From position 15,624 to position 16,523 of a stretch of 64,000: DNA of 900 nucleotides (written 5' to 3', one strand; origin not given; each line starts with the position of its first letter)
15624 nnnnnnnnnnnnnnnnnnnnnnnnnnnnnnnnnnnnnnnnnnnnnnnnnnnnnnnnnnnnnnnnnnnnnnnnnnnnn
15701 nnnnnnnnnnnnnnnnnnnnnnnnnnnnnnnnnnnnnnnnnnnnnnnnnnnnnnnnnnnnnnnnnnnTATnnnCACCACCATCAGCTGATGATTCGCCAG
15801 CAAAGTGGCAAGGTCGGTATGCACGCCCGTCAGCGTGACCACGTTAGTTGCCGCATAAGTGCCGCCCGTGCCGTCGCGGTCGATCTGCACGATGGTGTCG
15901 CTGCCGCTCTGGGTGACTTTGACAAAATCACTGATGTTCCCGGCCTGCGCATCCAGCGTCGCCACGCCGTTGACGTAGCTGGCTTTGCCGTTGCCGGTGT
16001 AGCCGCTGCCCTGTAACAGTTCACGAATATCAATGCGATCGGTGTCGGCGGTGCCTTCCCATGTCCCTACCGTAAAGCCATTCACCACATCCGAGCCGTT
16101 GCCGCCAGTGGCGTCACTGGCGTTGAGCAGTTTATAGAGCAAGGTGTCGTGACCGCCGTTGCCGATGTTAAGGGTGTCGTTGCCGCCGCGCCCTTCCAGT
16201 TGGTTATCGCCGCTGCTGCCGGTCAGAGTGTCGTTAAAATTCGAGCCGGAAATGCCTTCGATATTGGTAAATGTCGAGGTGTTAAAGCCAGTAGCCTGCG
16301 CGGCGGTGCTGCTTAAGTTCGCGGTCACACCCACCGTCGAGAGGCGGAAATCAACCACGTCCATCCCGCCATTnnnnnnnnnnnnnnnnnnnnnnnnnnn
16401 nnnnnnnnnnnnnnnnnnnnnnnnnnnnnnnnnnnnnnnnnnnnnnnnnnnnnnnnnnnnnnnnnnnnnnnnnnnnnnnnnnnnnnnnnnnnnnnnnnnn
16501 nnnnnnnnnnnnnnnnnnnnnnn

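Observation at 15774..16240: RTX nonapeptide repeats and C-terminal type I secretion signal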

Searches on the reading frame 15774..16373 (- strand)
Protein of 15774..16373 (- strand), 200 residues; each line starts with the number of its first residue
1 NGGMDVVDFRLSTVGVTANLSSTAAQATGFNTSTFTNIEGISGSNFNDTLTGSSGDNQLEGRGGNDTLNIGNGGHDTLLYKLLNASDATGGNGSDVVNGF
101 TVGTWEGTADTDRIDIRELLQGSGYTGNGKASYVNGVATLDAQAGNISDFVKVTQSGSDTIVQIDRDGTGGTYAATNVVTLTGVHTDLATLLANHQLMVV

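Call 13: find_homologous_proteins(query=window:15774-16373:-, max_evalue=0.001)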
Query window:15774-16373:- (200 aa): 67 proteins with E <= 0.001 among 419 candidates.
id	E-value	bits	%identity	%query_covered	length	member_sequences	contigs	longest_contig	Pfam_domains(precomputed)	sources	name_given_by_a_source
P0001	1.3e-115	402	99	100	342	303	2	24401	PF00353.26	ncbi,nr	ncbi:type I secretion C-terminal target domain-containing protein, partial [Escherichia coli]|nr:typ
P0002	5.9e-110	383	94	99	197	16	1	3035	PF00353.26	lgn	-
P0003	2.6e-102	358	87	98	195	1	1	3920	-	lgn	-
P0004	3.1e-95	335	98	83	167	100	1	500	PF00353.26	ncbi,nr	ncbi:type I secretion C-terminal target domain-containing protein, partial [Escherichia coli]|nr:typ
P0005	6.6e-81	289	71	98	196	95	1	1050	-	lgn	-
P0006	2.2e-75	271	71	89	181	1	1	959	-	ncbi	-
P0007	2.8e-73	264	66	100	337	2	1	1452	-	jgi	jgi:hypothetical protein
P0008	1.2e-71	258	65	98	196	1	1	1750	-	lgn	-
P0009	1.7e-69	251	73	81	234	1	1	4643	-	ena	-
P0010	9.8e-68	246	62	99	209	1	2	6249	-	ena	-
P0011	2.4e-67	244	71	82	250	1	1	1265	-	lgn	-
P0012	4.5e-67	244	78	75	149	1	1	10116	-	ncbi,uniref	ncbi:type I secretion C-terminal target domain-containing protein, partial [uncultured Pluralibacter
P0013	6.4e-67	243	74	80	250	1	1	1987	-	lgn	-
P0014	5.1e-65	237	64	100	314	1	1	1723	-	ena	-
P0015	2.0e-64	235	71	81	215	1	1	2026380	-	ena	-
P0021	2.4e-52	196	55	98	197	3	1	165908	-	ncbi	ncbi:type I secretion C-terminal target domain-containing protein [Acinetobacter gerneri]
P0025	3.6e-49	185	53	99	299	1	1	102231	-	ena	-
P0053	2.9e-19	88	44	68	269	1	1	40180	PF26745.1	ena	-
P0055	3.2e-18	84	38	98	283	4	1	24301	PF00353.26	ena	-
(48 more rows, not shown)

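Call 27: predict_structure(alignment_id=A1)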
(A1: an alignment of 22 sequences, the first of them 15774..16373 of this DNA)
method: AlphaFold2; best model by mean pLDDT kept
length: 200 residues; sequences in the alignment: 22
mean_pLDDT: 95.0   pTM: 0.91
mean pLDDT of the five models: 95.0, 94.4, 93.6, 93.5, 91.9
residues with pLDDT >= 90: 181; 70-90: 17; 50-70: 1; < 50: 1
segments of 3 or more residues with pLDDT < 50: none
pLDDT, mean of each block of 10 residues (from residue 1): 83 97 95 94 98 97 97 95 95 98 94 97 90 96 92 98 95 96 98 96
secondary structure, 60 per line:
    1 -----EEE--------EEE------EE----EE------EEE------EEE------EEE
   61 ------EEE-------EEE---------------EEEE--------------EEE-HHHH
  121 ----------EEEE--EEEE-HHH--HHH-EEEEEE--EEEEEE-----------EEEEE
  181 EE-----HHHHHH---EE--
elements in order: E6-8 E17-19 E40-42 E49-51 E58-60 E67-69 E77-79 E95-98 E113-115 H117-120 E131-134 E137-140 E151-156 E159-164 E176-182 H188-193

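Call 32: fold_search(model_id=the predicted structure, library=pdb)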
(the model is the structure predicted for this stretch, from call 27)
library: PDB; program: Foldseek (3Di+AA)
matches with E <= 10: 188; with E <= 0.001: 29
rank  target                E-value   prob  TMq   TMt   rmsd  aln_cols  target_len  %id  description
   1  1smp_A                6.1e-08  1.00  0.35  0.16  13.5       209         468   21  CRYSTAL STRUCTURE OF A COMPLEX BETWEEN SERRATIA MARCESCENS METALLO-PROTEASE AND AN INHIBITOR FROM ERWINIA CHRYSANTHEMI (released 1996-04-03)
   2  1sat                  1.9e-07  1.00  0.35  0.16  13.5       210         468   21  CRYSTAL STRUCTURE OF THE 50 KDA METALLO PROTEASE FROM S. MARCESCENS (released 1995-07-31)
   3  1go8                  2.2e-07  1.00  0.43  0.20  13.7       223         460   22  The metzincin's methionine: PrtC M226L mutant (released 2002-10-17)
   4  1af0                  3.4e-07  1.00  0.35  0.16  13.5       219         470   22  SERRATIA PROTEASE IN COMPLEX WITH INHIBITOR (released 1998-03-25)
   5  1k7g                  4.3e-07  1.00  0.35  0.17  13.5       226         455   21  PrtC from Erwinia chrysanthemi (released 2002-10-19)
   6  1srp                  7.2e-07  1.00  0.35  0.16  13.9       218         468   20  STRUCTURAL ANALYSIS OF SERRATIA PROTEASE (released 1995-02-14)
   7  1k7i                  9.1e-07  1.00  0.35  0.17  13.5       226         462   22  PrtC from Erwinia chrysanthemi: Y228F mutant (released 2002-10-19)
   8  1go7                  1.2e-06  1.00  0.35  0.17  13.5       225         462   21  The metzincin's methionine: PrtC M226C-E189K double mutant (released 2002-10-17)
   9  1k7q                  1.2e-06  1.00  0.35  0.17  13.5       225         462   21  PrtC from Erwinia chrysanthemi: E189A mutant (released 2002-10-20)
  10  3hda_P                1.7e-06  1.00  0.34  0.20  13.7       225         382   21  PrtC methionine mutants: M226A_DESY (released 2009-06-30)
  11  4i35                  1.9e-06  1.00  0.43  0.20  14.3       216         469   21  The crystal structure of serralysin (released 2013-11-27)
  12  1kap_P                2.0e-06  1.00  0.37  0.17  13.5       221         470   20  THREE-DIMENSIONAL STRUCTURE OF THE ALKALINE PROTEASE OF PSEUDOMONAS AERUGINOSA: A TWO-DOMAIN PROTEIN WITH A CALCIUM BI (released 1995-10-15)
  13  1o0q                  2.0e-06  1.00  0.35  0.17  13.4       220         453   20  Crystal structure of a cold adapted alkaline protease from Pseudomonas TAC II 18, co-crystallized with 1 mM EDTA (released 2003-07-15)
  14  5d7w                  2.7e-06  1.00  0.37  0.18  12.6       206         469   22  Crystal structure of serralysin (released 2016-01-13)
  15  1g9k                  3.4e-06  1.00  0.35  0.17  13.4       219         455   20  CRYSTAL STRUCTURE OF A PSYCHROPHILIC ALKALINE PROTEASE FROM PSEUDOMONAS TAC II 18 (released 2003-02-14)
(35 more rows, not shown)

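Call 35: find_encoding_contigs(protein=P0021, flank=10000, max_places=2)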
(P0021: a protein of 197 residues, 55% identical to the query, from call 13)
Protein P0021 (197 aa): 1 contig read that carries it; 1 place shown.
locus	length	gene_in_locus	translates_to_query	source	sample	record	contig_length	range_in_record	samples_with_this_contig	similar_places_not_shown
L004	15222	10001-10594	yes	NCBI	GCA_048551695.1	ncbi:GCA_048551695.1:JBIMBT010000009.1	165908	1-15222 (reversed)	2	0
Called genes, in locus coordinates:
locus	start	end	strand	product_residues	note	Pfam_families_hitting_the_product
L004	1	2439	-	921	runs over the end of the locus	PF02739:5_3_exonuc_N, PF01367:5_3_exonuc, PF01612:DNA_pol_A_exo1, PF22619:DNA_polI_exo1, PF00476:DNA_pol_A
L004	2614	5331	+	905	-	PF10101:DUF2339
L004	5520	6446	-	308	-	PF00924:MS_channel_2nd, PF21082:MS_channel_3rd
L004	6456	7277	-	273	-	PF04254:DUF432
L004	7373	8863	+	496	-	PF22341:GSPE_N1E, PF00437:T2SSE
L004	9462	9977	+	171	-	PF22783:BapA_N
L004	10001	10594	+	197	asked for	-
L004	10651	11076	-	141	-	PF02566:OsmC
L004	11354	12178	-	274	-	PF00795:CN_hydrolase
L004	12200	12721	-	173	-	PF01740:STAS (weak)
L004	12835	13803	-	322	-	PF07228:SpoIIE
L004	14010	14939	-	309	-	PF04333:MlaA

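Call 36: find_encoding_contigs(protein=P0025, flank=10000, max_places=2)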
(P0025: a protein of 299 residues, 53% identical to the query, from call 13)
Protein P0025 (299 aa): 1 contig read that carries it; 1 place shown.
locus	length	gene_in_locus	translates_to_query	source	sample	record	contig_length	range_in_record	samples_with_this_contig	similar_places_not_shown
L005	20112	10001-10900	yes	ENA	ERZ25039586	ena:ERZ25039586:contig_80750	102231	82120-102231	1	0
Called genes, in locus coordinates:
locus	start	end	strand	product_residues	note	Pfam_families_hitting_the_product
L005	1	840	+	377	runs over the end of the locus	PF01244:Peptidase_M19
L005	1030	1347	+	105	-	PF00496:SBP_bac_5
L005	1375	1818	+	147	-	PF00496:SBP_bac_5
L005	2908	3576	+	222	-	PF00528:BPD_transp_1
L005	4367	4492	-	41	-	-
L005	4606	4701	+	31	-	-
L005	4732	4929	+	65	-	-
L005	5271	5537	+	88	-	-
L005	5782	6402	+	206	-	PF00005:ABC_tran, PF13304:AAA_21 (weak)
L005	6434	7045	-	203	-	PF01810:LysE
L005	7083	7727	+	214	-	-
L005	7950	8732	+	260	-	PF22783:BapA_N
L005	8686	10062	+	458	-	PF08428:Rib (faint), PF17936:Big_6, PF19077:Big_13 (weak), PF23658:PDZ_CPAF_rel (faint), PF07593:UnbV_ASPIC (faint), PF17936:Big_6, PF19077:Big_13, PF17936:Big_6, +1 more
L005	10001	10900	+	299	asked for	-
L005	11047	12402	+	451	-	PF02321:OEP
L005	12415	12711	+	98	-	-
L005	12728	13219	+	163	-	-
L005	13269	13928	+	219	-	PF00664:ABC_membrane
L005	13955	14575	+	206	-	PF00005:ABC_tran, PF13304:AAA_21 (faint)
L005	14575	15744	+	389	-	PF25919:BSH_CusB (faint), PF25984:BSH_YknX (faint), PF25994:HH_AprE, PF26002:Beta-barrel_AprE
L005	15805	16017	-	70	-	PF03966:Trm112p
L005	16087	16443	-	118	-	-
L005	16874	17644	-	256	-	PF00085:Thioredoxin, PF14559:TPR_19 (weak), PF14561:TPR_20 (weak)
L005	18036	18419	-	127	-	PF04073:tRNA_edit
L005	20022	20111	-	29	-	?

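Call 37: find_encoding_contigs(protein=P0053, flank=10000, max_places=2)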
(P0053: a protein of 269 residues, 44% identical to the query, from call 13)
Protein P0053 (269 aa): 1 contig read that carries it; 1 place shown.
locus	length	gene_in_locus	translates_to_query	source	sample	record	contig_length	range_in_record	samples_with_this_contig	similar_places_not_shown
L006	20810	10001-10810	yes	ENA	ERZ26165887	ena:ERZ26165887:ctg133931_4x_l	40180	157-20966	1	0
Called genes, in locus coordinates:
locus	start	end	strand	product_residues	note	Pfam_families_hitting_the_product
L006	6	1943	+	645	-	-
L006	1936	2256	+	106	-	-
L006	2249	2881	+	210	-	-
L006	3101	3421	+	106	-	-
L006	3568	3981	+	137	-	-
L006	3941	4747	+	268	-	-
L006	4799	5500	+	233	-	-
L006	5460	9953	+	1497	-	PF19077:Big_13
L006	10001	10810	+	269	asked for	PF26745:SPM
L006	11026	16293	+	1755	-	PF22783:BapA_N, PF17936:Big_6, PF19077:Big_13, PF19077:Big_13, PF19077:Big_13, PF19077:Big_13, PF19077:Big_13, PF19077:Big_13, +9 more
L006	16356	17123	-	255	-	PF08543:Phos_pyr_kin, PF00294:PfkB (weak)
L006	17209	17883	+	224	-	PF00702:Hydrolase, PF08282:Hydrolase_3 (faint), PF12710:HAD, PF13419:HAD_2, PF13242:Hydrolase_like (weak)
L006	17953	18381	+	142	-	-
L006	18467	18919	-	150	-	PF03653:UPF0093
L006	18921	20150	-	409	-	PF00109:ketoacyl-synt, PF02801:Ketoacyl-synt_C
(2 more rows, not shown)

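Call 38: find_encoding_contigs(protein=P0055, flank=10000, max_places=2)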
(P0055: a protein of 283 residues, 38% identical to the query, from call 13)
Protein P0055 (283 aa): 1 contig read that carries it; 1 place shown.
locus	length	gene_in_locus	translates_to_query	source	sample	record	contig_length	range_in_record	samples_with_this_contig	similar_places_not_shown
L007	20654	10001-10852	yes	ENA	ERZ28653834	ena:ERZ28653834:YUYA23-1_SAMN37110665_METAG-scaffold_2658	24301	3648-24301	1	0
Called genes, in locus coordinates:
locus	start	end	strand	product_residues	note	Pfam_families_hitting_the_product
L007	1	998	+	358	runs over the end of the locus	-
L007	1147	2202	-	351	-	PF10017:Methyltransf_33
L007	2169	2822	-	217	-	PF13560:HTH_31 (weak), PF01381:HTH_3 (weak)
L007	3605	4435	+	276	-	-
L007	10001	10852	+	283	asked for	PF00353:HemolysinCabind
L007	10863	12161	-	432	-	PF23745:ANK_LRRK2 (faint), PF13606:Ank_3 (faint), PF08238:Sel1 (weak), PF00023:Ank (faint), PF12796:Ank_2, PF13857:Ank_5 (weak), PF13637:Ank_4 (weak), PF12796:Ank_2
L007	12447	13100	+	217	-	PF09704:Cas_Cas5d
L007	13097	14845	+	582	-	PF09709:Cas_Csd1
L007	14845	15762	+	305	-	PF05107:Cas_Cas7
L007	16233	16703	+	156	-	PF01381:HTH_3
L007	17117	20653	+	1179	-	?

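Call 48: search_solved_structures(query=A1, max_evalue=1, show_alignments=0)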
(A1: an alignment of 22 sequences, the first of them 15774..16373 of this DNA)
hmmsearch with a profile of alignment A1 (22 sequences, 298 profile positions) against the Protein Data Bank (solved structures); distinct sequences matched with E-value up to 1: 35.
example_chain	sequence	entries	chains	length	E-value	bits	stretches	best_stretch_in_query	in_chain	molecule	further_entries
7usl_C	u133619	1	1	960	4.3e-40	141.3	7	109-197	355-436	Bifunctional hemolysin-adenylate cyclase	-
7rah_E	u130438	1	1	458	6.2e-23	85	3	109-196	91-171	Bifunctional adenylate cyclase toxin/hemolysin CyaA,Bifunctional adenylate cyclase toxin/h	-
6sus_A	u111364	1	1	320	1.1e-14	57.9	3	130-178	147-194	Bifunctional hemolysin/adenylate cyclase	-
3hbv_P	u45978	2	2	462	4.4e-13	52.6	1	94-218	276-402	Secreted protease C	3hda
1k7q_A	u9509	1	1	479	8.9e-13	51.6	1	94-218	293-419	SECRETED PROTEASE C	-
1k7g_A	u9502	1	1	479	1.1e-12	51.4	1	94-218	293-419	secreted protease C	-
1k7i_A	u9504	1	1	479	1.2e-12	51.2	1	94-218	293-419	secreted protease C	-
1go8_P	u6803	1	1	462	1.3e-12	51.1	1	94-218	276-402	PROTEASE C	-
3hb2_P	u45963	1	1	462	1.4e-12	51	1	94-218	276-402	Secreted protease C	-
1go7_P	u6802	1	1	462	1.4e-12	51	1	94-218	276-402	PROTEASE C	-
3hbu_P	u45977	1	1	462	1.4e-11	47.7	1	95-218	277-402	Secreted protease C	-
1srp_A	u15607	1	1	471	3.8e-10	43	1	68-237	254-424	SERRALYSIN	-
1af0_A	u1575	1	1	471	5.6e-10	42.4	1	65-223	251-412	SERRATIA PROTEASE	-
4i35_A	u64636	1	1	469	6.4e-10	42.2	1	16-233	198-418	Serralysin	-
5d7w_A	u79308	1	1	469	6.4e-10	42.2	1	16-233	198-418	Serralysin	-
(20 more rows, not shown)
